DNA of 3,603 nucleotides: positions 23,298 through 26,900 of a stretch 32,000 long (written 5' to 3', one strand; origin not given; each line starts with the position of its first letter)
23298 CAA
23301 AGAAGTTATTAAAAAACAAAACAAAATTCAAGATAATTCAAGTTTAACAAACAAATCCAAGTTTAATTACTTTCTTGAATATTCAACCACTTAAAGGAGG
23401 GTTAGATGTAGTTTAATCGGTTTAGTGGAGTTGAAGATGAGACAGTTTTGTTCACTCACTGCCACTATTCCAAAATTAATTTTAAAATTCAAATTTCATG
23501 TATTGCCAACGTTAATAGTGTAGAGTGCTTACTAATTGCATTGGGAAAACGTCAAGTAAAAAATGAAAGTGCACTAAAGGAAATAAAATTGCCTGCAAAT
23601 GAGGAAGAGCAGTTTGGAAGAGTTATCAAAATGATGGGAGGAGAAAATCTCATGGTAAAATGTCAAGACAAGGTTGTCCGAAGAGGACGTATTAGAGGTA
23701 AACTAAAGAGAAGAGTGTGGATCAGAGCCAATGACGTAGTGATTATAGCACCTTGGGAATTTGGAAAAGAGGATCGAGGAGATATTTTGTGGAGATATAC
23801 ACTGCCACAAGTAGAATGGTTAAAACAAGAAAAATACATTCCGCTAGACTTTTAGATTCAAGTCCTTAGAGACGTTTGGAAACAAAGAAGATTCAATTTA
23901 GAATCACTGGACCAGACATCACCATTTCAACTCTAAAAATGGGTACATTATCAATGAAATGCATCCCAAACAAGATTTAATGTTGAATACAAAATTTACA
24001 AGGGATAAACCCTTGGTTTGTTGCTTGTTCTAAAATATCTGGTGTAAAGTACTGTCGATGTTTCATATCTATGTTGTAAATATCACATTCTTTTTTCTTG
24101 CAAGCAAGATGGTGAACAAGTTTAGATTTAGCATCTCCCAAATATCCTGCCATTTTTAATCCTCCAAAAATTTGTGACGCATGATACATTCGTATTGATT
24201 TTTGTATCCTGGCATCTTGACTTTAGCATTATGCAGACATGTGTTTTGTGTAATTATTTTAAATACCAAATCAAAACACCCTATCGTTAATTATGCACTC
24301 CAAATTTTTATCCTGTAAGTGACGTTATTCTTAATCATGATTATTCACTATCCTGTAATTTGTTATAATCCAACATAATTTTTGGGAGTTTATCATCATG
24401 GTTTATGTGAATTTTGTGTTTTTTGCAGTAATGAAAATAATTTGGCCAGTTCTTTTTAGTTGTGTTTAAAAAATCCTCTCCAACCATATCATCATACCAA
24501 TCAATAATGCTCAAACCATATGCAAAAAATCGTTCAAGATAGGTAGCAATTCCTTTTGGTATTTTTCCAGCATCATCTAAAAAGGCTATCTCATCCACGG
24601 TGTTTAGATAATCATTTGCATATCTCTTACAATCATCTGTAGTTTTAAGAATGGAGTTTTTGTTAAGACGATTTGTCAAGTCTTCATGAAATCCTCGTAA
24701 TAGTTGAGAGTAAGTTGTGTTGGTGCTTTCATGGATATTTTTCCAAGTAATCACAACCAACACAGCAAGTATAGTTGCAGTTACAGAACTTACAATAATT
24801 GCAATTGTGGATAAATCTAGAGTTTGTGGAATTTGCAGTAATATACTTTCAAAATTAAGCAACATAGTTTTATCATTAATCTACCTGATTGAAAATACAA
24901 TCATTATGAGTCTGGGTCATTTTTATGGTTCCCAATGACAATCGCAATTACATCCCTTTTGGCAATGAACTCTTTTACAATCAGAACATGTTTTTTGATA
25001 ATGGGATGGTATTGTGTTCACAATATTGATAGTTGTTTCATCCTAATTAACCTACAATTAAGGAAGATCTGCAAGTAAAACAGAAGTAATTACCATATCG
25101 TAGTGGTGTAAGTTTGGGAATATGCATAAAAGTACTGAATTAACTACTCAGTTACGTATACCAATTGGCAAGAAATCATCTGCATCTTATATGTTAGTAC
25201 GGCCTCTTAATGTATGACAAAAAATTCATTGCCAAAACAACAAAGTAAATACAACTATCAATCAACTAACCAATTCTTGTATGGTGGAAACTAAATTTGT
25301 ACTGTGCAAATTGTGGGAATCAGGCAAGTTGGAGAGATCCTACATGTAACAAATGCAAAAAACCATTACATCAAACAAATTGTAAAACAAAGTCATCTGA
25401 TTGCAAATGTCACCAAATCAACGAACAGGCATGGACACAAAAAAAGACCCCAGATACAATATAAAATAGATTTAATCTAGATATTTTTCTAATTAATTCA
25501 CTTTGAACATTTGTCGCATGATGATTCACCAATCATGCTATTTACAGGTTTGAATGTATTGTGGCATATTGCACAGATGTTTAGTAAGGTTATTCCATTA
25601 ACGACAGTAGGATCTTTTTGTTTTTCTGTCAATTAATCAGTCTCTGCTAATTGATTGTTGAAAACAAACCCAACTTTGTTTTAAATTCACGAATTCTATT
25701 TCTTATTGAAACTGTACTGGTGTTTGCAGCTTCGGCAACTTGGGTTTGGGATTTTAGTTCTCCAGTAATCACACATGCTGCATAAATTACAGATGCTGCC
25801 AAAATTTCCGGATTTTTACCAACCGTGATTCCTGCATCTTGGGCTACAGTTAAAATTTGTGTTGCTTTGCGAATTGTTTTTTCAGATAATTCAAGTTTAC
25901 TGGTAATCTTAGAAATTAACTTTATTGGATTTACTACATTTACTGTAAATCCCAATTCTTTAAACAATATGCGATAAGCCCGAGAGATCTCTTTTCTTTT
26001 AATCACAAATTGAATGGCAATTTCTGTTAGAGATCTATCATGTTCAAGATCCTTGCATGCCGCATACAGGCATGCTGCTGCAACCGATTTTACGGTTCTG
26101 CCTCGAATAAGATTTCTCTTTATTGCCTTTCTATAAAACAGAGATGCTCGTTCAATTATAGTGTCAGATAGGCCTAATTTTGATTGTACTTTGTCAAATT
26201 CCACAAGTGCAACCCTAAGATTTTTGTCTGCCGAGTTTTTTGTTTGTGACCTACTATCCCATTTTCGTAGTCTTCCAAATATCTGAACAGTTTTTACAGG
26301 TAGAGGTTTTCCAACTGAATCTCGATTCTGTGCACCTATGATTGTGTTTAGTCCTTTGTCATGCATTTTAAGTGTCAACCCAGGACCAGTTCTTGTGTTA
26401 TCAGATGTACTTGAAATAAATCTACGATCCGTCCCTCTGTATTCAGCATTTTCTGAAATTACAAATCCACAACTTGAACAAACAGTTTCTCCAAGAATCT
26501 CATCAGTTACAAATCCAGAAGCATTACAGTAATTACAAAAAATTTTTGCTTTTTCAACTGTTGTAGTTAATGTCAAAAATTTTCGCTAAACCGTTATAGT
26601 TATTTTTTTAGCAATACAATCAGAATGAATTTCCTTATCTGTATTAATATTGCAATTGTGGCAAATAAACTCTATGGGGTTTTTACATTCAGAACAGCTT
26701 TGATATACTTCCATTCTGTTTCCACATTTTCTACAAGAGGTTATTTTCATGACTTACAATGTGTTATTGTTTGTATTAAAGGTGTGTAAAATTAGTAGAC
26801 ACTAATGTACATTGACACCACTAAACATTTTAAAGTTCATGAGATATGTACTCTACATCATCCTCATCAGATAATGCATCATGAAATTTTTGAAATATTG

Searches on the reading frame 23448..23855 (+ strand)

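Call 57: search_protein_families(library=pfam, max_evalue=0.001, proteins=[window:23448-23855:+])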
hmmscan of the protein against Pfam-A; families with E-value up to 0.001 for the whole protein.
window:23448-23855:+ (135 aa): 1 family
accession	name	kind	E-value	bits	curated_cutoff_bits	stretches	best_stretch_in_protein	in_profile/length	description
PF01176.25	eIF-1a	-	1.4e-17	63.5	30.2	1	54-116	2-64/64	Translation initiation factor 1A / IF-1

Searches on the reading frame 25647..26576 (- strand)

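Call 5: search_protein_families(library=pfam, max_evalue=1, proteins=[window:25647-26576:-])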
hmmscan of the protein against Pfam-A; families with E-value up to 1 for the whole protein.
window:25647-26576:- (309 aa): 9 families
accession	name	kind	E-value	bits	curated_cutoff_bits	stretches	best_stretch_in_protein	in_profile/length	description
PF00382.24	TFIIB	-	3.8e-30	104.2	23.6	2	127-206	12-91/92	Transcription factor TFIIB repeat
PF08271.17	Zn_Ribbon_TF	-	7.9e-06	25.8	29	1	13-43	2-32/43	TFIIB zinc-binding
PF00134.28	Cyclin_N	-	0.0018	18.4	23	1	118-212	28-126/127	Cyclin, N-terminal domain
PF22109.2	Zn_ribbon_tTFIIB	-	0.014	15.7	28.6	1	14-40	12-39/40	Transcription factor IIB, zinc ribbon, Trypanosome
PF12773.13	DZR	-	0.03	14.9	27.3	1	7-45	8-39/45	Double zinc ribbon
PF08280.17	HTH_Mga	-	0.057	13.9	23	0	223-243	24-44/59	M protein trans-acting positive regulator (MGA) HTH domain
PF13542.12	HTH_Tnp_ISL3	-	0.064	13.2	27.4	0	276-297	28-49/51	Helix-turn-helix domain of transposase family ISL3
PF18542.6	TFIIB_C_1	-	0.1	13.2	25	0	156-187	39-73/99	Transcription factor IIB C-terminal module 1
PF06639.16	BAP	-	0.44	11.5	25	0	258-295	2-39/76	Basal layer antifungal peptide (BAP)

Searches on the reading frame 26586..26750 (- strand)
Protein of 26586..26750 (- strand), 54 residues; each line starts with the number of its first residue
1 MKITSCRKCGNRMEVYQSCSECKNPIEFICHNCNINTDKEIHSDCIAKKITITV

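Call 85: find_homologous_proteins(query=window:26586-26750:-, max_evalue=0.001)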
Query window:26586-26750:- (54 aa): 13 proteins with E <= 0.001 among 13 candidates.
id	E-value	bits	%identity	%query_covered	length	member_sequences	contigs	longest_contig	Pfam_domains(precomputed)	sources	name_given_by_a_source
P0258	1.4e-20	89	74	100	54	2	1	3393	-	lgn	-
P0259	2.4e-20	89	100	78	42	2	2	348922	-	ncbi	-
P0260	5.3e-19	84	72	100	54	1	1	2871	-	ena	-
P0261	7.5e-19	84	74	100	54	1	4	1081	-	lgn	-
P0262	1.4e-18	83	71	96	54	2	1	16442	-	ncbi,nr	ncbi:MAG: hypothetical protein OEL69_06170 [Nitrosopumilus sp.]|nr:hypothetical protein [Nitrosopumi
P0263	1.6e-18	83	69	100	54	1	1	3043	-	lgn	-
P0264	2.3e-17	79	70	93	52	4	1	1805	-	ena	-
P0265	7.8e-17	78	63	100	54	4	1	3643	-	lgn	-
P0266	1.2e-16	77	67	100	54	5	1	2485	-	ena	-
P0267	1.4e-16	77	69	96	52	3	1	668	-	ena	-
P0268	1.6e-16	77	65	96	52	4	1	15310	-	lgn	-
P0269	8.6e-15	71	61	100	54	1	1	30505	-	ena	-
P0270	2.1e-14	70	63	96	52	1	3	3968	-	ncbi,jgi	jgi:hypothetical protein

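Call 86: find_encoding_contigs(protein=P0269, flank=3000, max_places=2)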
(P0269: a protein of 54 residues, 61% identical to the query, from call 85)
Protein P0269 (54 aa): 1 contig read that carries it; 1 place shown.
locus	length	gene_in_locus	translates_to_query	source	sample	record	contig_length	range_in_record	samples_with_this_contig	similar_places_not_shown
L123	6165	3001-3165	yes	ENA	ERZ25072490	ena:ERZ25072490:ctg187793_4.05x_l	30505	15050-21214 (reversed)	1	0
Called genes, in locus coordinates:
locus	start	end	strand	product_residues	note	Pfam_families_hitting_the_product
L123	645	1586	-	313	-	PF08271:Zn_Ribbon_TF, PF00382:TFIIB, PF08279:HTH_11 (faint), PF00382:TFIIB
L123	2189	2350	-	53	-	-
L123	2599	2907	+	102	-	-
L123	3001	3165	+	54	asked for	-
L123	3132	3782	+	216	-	-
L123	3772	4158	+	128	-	PF00382:TFIIB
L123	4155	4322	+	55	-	-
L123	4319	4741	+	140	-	-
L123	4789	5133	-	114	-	PF03013:Pyr_excise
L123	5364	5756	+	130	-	PF20364:DUF6659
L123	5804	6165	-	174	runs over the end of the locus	-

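Call 87: find_encoding_contigs(protein=P0262, flank=3000, max_places=2)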
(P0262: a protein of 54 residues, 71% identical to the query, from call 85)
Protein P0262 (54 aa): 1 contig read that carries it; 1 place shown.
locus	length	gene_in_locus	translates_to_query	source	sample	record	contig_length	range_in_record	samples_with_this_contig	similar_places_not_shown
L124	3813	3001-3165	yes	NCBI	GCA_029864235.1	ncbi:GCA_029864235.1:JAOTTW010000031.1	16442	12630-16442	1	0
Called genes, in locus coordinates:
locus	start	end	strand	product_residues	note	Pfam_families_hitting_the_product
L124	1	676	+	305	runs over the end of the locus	PF02629:CoA_binding, PF00549:Ligase_CoA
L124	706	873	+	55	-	-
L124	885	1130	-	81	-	-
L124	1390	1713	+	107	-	-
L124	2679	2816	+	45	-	-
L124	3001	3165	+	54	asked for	-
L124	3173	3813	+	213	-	PF00382:TFIIB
